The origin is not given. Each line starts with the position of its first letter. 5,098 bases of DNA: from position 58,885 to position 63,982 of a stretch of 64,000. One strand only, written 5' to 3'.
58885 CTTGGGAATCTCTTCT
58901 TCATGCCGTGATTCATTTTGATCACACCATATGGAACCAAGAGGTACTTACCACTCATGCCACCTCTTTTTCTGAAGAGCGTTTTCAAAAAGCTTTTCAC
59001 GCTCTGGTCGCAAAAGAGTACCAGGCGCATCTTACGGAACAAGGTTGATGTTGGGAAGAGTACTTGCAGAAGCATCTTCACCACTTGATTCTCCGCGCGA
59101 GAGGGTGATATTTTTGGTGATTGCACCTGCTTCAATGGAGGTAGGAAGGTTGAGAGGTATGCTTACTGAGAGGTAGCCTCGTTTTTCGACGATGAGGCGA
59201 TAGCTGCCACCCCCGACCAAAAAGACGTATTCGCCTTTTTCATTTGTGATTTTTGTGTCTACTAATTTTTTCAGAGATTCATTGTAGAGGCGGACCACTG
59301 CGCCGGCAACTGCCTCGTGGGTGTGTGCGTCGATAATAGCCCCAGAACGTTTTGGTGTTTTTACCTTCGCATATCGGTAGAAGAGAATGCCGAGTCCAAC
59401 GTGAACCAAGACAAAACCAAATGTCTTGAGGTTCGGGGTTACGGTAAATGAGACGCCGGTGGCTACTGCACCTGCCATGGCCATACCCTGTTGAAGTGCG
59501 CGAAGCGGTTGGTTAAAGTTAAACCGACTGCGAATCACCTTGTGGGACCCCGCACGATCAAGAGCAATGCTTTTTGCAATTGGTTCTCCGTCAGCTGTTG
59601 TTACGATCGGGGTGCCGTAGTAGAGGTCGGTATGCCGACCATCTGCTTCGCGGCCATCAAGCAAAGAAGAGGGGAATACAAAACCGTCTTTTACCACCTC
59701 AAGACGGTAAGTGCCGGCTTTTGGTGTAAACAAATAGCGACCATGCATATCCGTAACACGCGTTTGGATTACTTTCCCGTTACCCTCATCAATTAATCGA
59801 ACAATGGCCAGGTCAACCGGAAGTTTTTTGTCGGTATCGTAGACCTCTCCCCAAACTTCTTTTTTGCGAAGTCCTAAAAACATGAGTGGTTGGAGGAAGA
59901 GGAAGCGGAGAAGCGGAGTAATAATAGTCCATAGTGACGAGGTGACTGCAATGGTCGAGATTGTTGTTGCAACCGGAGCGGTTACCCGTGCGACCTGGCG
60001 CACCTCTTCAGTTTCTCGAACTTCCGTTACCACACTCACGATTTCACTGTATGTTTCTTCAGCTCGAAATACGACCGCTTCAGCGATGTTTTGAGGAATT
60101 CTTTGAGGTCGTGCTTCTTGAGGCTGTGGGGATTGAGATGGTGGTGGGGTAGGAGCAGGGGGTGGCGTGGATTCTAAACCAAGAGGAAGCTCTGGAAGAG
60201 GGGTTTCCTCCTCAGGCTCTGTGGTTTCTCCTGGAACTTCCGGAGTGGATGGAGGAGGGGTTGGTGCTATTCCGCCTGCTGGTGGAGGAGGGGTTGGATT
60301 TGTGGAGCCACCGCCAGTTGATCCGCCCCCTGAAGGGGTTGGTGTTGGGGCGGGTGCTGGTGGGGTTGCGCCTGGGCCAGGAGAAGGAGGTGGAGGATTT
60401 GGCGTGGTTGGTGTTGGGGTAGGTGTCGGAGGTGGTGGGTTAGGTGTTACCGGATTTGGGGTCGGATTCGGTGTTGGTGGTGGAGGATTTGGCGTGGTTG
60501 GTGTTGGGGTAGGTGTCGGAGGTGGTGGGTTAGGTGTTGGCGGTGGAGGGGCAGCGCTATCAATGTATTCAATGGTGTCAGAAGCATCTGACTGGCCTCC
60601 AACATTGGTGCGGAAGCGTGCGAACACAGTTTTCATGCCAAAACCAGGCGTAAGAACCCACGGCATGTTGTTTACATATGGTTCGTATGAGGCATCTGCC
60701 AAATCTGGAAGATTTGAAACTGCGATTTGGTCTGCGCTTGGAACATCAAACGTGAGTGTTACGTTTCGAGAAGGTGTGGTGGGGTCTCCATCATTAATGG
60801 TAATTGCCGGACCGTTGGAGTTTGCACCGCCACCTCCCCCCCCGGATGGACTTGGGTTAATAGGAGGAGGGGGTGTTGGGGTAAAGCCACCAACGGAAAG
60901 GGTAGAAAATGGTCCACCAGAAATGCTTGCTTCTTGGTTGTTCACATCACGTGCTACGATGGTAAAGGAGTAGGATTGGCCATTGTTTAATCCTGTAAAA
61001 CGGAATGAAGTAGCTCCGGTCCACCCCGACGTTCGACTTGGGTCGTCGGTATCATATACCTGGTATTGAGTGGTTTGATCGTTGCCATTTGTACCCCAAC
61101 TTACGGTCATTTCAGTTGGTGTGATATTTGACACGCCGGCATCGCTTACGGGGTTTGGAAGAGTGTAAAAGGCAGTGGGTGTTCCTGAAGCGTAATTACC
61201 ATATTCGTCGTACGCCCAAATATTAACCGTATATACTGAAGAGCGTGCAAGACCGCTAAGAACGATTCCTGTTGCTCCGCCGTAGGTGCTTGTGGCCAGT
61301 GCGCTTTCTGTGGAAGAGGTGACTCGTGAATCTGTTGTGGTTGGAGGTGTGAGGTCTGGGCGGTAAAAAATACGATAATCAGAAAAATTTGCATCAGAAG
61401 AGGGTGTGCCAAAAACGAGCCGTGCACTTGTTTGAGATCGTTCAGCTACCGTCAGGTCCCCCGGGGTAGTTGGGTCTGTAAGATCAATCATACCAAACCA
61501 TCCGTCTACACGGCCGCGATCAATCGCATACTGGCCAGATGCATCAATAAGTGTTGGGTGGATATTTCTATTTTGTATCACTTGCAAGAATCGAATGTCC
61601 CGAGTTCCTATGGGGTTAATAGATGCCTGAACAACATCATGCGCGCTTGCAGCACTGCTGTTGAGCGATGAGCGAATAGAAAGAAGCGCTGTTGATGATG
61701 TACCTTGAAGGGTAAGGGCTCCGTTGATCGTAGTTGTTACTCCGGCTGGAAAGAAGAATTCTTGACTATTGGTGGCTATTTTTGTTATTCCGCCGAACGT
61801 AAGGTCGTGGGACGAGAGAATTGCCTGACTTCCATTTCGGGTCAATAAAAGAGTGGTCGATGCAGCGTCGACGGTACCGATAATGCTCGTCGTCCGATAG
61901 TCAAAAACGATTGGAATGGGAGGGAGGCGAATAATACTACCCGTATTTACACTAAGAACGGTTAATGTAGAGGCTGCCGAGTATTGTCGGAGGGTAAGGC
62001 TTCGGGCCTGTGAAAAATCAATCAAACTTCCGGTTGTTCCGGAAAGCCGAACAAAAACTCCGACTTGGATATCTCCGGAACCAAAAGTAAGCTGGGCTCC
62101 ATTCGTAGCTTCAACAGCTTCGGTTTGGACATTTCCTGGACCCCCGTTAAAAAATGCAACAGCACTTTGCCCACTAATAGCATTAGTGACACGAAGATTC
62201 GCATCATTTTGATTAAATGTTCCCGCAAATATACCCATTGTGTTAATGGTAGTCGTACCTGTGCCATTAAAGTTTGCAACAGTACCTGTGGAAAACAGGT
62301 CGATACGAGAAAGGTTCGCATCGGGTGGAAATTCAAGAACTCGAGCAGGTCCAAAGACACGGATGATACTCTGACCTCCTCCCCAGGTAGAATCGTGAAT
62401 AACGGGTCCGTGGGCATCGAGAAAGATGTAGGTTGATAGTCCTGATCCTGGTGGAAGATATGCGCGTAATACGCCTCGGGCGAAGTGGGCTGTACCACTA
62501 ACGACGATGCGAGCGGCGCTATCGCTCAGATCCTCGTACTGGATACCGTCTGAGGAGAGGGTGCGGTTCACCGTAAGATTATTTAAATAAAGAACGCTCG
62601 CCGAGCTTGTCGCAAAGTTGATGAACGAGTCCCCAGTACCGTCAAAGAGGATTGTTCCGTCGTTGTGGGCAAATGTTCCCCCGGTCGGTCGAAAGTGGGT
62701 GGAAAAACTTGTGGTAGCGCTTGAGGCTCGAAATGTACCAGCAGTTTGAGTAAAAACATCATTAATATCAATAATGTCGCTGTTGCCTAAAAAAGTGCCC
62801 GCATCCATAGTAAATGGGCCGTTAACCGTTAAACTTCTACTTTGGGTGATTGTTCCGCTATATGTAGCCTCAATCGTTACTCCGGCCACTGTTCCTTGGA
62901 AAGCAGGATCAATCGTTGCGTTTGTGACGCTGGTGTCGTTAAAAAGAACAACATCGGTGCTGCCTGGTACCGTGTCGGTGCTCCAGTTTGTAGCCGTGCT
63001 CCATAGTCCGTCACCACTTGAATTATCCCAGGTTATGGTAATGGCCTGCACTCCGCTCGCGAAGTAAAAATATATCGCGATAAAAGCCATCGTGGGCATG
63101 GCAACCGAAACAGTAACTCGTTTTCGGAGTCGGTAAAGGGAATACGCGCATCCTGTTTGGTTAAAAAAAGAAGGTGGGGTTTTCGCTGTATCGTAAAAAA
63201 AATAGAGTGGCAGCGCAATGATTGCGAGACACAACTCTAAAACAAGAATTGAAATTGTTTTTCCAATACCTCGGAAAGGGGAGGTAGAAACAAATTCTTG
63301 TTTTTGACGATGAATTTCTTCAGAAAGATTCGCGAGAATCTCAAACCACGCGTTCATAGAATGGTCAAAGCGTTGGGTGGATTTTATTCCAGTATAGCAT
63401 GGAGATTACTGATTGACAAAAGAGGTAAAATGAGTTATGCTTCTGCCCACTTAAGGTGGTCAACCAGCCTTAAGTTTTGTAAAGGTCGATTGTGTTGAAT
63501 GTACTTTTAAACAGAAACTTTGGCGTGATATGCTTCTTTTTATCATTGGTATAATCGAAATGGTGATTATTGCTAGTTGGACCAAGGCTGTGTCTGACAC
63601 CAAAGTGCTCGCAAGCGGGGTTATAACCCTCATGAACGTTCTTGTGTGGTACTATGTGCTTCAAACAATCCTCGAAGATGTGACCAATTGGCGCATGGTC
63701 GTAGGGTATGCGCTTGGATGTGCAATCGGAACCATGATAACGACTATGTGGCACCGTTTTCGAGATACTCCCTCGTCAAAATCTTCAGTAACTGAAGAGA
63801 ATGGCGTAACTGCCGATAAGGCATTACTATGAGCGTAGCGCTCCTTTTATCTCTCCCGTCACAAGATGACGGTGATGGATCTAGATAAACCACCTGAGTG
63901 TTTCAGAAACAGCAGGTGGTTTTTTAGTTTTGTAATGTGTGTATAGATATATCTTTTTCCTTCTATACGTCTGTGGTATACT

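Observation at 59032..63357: Giant protein D with an autotransporter-like beta-helix and FN3 domains, and transthyretin-like domains sandwiched between C-terminal TM helices. It carries a tandem DNA repeat.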

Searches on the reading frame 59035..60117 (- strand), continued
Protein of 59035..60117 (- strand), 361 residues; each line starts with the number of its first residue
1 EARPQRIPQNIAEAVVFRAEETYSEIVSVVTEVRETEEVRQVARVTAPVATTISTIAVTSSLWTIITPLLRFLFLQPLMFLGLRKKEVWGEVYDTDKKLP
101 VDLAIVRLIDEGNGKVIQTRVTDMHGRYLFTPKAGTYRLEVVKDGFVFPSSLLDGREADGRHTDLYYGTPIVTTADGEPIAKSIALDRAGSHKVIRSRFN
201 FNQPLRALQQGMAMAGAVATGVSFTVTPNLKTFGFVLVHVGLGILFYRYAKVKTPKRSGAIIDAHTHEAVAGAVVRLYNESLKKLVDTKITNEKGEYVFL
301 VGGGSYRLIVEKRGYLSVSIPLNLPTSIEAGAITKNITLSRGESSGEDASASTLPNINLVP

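Call 64: search_protein_families(library=pfam, proteins=[L067:238-1356:+, L002:2017-3111:+, L016:7072-13053:+, L009:203-2524:+], max_evalue=0.01)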
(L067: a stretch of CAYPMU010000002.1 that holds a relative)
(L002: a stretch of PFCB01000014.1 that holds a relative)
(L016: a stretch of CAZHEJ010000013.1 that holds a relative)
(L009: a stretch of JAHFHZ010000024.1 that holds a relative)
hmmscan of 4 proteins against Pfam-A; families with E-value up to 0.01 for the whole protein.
L067:238-1356:+ (373 aa): 0 families

L002:2017-3111:+ (365 aa): 0 families

L016:7072-13053:+ (1994 aa): 2 families
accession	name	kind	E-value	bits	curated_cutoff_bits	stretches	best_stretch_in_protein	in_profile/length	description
PF08309.17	LVIVD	-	4.2e-119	388.1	20.2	13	424-464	2-41/42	LVIVD repeat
PF05694.17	SBP56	-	1.4e-05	24.5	34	0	483-585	315-381/453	56kDa selenium binding protein (SBP56)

L009:203-2524:+ (774 aa): 15 families
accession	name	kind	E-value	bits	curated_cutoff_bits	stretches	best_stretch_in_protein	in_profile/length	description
PF13414.12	TPR_11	-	2.7e-16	59.4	26.8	2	629-667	1-39/42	TPR repeat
PF13428.12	TPR_14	-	1.2e-15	56.9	23.5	1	657-698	2-43/44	Tetratricopeptide repeat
PF13432.12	TPR_16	-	1.9e-14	54.2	32.7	2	626-685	1-59/65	Tetratricopeptide repeat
PF00515.34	TPR_1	-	2.9e-13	49.4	27.8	2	627-652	6-31/34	Tetratricopeptide repeat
PF14559.12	TPR_19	-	3.1e-13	50.3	25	2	632-691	1-60/68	Tetratricopeptide repeat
PF07719.23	TPR_2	-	6.8e-11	41.9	27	1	627-653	6-32/34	Tetratricopeptide repeat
PF13181.12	TPR_8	-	1.3e-10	41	25.7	2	626-654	5-33/34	Tetratricopeptide repeat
PF13431.12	TPR_17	-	3.5e-09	36.7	24.4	1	716-748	2-34/34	Tetratricopeptide repeat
PF13176.12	TPR_7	-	2.1e-08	34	27.9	0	661-685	4-28/36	Tetratricopeptide repeat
PF13174.12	TPR_6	-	6.1e-08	33.3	26.3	0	729-759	2-32/33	Tetratricopeptide repeat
PF23914.1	TPR_CcmH_CycH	-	1.7e-07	31.7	42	2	670-760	64-154/158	Cytochrome c-type biogenesis protein H TPR domain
PF13424.12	TPR_12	-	8.5e-07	29.5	30.1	2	626-682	7-71/77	Tetratricopeptide repeat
PF09295.16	ChAPs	-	5.7e-05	22.7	20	1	632-747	179-288/395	ChAPs (Chs5p-Arf1p-binding proteins)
PF24575.1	TPR_Slam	-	0.0014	19.4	35.2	0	629-675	54-100/104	Surface lipoprotein assembly modifier, N-terminal TPR repeats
PF02259.29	FAT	-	0.0044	16.7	24.2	0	630-674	257-301/343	FAT domain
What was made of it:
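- Tried and rejected: Pfam on the two conserved upstream partners of other family members: no hits (call 64).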

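Call 65: search_solved_structures(query=A4, max_evalue=0.01)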
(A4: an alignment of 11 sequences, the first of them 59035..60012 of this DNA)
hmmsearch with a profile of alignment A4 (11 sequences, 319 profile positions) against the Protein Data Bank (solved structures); distinct sequences matched with E-value up to 0.01: 2.
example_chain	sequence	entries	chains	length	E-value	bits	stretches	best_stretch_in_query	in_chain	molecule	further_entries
9c7v_B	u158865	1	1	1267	5e-06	29.1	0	74-108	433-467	BOS complex subunit NOMO2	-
10ps_A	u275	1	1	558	7.5e-06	28.5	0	71-121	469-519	Serine-aspartate repeat-containing protein D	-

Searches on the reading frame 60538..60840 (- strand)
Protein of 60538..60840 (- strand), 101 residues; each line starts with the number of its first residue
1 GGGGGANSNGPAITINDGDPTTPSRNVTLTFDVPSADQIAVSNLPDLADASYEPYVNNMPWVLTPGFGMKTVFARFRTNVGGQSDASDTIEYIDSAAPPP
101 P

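Call 62: search_protein_families(library=pfam, proteins=[window:60538-60840:-], max_evalue=5)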
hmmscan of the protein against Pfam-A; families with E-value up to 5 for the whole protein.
seq(101 aa): 0 families
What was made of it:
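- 60553..60810 (-): Unassigned domain (aa 850-935, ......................); called 'Ig-like' here from its size and position only. No Pfam hit (call 62).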

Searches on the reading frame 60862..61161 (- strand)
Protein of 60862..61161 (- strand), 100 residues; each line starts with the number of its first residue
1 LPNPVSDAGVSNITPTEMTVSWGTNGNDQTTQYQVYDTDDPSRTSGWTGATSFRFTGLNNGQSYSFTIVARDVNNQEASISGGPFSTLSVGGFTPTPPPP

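Call 62: search_protein_families(library=pfam, proteins=[window:60862-61161:-], max_evalue=5)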
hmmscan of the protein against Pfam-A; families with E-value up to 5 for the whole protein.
seq(100 aa): 4 families
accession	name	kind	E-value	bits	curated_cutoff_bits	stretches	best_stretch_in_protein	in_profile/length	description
PF00041.27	fn3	-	2.4e-09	37.7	25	1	4-74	2-72/84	Fibronectin type III domain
PF16656.11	Pur_ac_phosph_N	-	0.00037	21.4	30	1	11-71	9-66/93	Purple acid Phosphatase, N-terminal domain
PF18370.7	RGI_lyase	-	0.012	16.3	27.8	1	15-77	16-79/86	Rhamnogalacturonan I lyases beta-sheet domain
PF07654.21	C1-set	-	0.024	15.4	21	1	10-48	22-57/86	Immunoglobulin C1-set domain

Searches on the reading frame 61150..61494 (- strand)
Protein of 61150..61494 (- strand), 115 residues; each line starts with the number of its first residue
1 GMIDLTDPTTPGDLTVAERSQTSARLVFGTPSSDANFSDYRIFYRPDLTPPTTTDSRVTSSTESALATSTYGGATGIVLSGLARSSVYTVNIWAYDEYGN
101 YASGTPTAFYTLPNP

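Call 62: search_protein_families(library=pfam, proteins=[window:61150-61494:-], max_evalue=5)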
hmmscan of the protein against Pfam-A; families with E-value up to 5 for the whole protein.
seq(115 aa): 1 family
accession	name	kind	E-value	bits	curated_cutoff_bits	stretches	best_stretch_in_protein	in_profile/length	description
PF00041.27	fn3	-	1.8e-06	28.5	25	1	10-107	2-81/84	Fibronectin type III domain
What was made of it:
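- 61174..61467 (-): FN3 domain 1 (aa 631-728). PF00041, 28.5 bits against a 25-bit cut-off (call 62).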

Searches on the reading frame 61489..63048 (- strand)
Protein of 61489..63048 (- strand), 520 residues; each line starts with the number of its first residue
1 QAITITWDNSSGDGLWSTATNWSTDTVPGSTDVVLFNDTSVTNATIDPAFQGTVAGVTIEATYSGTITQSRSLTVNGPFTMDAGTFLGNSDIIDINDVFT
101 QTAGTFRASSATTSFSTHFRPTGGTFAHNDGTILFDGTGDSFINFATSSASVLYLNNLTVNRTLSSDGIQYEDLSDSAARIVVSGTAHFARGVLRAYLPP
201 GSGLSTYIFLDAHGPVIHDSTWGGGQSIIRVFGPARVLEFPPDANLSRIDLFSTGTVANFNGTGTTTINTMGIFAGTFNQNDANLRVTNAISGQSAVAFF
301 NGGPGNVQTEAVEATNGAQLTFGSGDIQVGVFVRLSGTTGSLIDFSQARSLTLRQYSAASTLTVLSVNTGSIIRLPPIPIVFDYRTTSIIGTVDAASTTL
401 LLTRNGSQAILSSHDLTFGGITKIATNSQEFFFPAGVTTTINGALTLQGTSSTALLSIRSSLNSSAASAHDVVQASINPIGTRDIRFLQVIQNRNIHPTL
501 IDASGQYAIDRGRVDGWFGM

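Call 10: find_homologous_proteins(query=window:61489-63048:-, max_evalue=0.001)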
Query seq(520 aa) (520 aa): 6 proteins with E <= 0.001 among 8000 candidates.
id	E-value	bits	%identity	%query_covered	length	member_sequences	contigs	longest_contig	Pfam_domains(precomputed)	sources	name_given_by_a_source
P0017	3.3e-47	180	33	99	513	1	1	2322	-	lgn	-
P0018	5.4e-19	87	44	25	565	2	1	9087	-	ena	-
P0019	5.8e-17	80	28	89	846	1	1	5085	-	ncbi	ncbi:MAG: beta strand repeat-containing protein, partial [Candidatus Omnitrophota bacterium]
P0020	1.6e-7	49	37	21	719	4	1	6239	-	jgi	jgi:hypothetical protein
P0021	3.3e-7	48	33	26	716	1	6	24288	-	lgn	-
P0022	5.8e-7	47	36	25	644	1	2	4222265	-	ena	-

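Call 28: predict_structure(alignment_id=A2)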
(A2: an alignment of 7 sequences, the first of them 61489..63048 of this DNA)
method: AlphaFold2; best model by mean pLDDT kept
length: 520 residues; sequences in the alignment: 7
mean_pLDDT: 71.4   pTM: 0.65
mean pLDDT of the five models: 71.4, 68.9, 66.9, 66.4, 60.1
residues with pLDDT >= 90: 131; 70-90: 159; 50-70: 136; < 50: 94
segments of 3 or more residues with pLDDT < 50: 172-176, 223-226, 358-362, 385-388, 390-392, 394-398, 461-520
pLDDT, mean of each block of 10 residues (from residue 1): 89 94 95 95 93 95 94 94 90 91 90 88 85 76 57 81 55 53 82 55 58 77 57 71 78 85 84 91 89 91 91 89 88 73 84 61 57 68 53 48 61 63 65 63 64 52 38 33 34 33 33 28
secondary structure, 60 per line:
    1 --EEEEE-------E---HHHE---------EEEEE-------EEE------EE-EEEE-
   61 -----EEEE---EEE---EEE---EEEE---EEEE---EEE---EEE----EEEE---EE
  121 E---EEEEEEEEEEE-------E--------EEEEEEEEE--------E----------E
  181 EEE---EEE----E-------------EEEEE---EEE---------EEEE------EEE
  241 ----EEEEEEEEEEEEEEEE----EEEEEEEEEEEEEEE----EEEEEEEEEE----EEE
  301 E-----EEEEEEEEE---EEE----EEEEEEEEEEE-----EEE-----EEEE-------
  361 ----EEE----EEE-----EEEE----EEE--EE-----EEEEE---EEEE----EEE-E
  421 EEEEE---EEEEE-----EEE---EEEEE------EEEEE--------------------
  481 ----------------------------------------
elements in order: E3-7 E32-36 E44-46 E56-59 E66-69 E73-75 E79-81 E85-88 E92-95 E99-101 E105-107 E112-115 E119-121 E125-135 E152-160 E180-183 E187-189 E208-212 E216-218 E228-231 E238-240 E245-260 E265-279 E284-293 E298-301 E307-315 E319-321 E326-336 E342-344 E350-353 E365-367 E372-374 E380-383 E388-390 E400-404 E408-411 E416-418 E420-425 E429-433 E439-441 E445-449 E456-460
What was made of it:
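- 61489..63042 (-): Right-handed beta-helix head (aa 106-623), with an N-cap W..G..W....NW motif and a C-cap ...DxGxxxGWF. AF2 model is an all-beta solenoid, pLDDT about 90 or more (block means 88-95) for the first ~120 residues, pTM 0.65 (call 28).
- On Type V autotransporter / PATR passenger: AF2 solenoid (call 28).
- Beta-solenoid model (call 28).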

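Call 62: search_protein_families(library=pfam, proteins=[window:61489-63048:-], max_evalue=5)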
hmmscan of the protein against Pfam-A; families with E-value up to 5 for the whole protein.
window:61489-63048:- (520 aa): 1 family
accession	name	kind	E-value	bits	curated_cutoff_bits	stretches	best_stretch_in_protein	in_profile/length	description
PF17801.7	Melibiase_C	-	1.8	9.2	22.9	0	22-53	7-38/71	Alpha galactosidase C-terminal beta sandwich domain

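Call 66: search_solved_structures(query=A2, max_evalue=0.01)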
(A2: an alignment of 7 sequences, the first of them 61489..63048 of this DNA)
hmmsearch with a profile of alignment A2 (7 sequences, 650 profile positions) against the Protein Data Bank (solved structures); distinct sequences matched with E-value up to 0.01: 0.
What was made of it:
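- Tried and rejected: PDB sequence-profile searches gave only domain-level hits (NOMO2, SdrD) for the module and nothing for the head (calls 65, 66).
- On Type V autotransporter / PATR passenger: The PDB profile search is empty (call 66).
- Closest known: Beta-helix adhesins of monoderms and phage receptor-binding proteins. Different: There is no detectable sequence relationship (call 66).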

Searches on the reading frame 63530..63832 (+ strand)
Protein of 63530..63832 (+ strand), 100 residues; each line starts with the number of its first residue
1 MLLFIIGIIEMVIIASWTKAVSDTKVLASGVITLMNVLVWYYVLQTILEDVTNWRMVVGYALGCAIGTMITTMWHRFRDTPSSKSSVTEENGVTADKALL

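Call 20: search_protein_families(library=pfam, proteins=[window:63530-63832:+], max_evalue=0.001)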
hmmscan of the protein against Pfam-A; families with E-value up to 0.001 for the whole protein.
window:63530-63832:+ (100 aa): 1 family
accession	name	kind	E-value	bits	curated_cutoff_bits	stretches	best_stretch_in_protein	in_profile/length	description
PF18955.5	DUF5698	-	5.1e-07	30.5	27.5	1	23-70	10-56/58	Domain of unknown function (DUF5698)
